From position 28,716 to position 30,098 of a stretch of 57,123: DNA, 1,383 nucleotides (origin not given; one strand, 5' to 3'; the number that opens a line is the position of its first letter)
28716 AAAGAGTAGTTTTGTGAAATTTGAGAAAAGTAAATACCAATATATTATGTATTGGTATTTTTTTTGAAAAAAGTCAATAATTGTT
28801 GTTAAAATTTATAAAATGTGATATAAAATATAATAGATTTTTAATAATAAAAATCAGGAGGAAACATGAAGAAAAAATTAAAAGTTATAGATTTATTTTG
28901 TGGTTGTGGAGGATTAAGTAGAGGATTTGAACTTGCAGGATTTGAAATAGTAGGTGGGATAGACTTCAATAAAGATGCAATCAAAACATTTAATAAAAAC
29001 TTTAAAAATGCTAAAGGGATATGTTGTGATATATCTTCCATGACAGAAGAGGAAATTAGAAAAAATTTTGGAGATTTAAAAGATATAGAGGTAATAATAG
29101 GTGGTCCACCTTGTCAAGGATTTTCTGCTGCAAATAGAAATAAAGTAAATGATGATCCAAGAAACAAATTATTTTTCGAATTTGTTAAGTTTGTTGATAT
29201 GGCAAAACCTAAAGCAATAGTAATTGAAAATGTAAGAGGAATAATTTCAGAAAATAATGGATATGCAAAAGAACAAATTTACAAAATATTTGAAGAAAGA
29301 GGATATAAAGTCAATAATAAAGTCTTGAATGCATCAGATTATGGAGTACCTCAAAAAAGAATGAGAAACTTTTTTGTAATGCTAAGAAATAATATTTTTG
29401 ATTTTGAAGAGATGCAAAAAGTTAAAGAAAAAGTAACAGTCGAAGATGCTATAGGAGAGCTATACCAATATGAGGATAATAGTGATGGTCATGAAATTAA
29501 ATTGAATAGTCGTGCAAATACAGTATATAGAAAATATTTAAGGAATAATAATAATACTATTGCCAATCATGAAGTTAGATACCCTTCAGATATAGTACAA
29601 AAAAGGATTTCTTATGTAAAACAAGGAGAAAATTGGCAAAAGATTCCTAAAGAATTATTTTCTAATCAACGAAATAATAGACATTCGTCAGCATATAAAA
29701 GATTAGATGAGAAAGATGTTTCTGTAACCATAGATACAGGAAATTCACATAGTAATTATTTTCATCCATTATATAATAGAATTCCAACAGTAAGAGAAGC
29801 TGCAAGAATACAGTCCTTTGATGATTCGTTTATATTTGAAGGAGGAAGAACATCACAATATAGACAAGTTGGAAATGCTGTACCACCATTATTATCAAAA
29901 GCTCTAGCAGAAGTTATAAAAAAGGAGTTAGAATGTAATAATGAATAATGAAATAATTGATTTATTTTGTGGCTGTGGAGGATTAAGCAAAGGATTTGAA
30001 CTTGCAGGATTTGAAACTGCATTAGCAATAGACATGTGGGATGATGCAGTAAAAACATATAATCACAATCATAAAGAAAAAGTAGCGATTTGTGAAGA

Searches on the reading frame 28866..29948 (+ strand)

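Call 79: search_protein_families(library=pfam, proteins=[window:28866-29948:+], max_evalue=0.001)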
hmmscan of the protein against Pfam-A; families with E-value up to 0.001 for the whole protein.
window:28866-29948:+ (360 aa): 3 families
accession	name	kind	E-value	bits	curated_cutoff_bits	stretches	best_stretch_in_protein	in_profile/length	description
PF00145.23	DNA_methylase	-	7e-76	256.2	22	1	5-353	1-324/324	C-5 cytosine-specific DNA methylase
PF09445.16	Methyltransf_15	-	1.7e-06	28.1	22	1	6-92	3-90/165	RNA cap guanine-N2 methyltransferase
PF13847.12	Methyltransf_31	-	0.00011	22.4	27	1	2-68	2-74/145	Methyltransferase domain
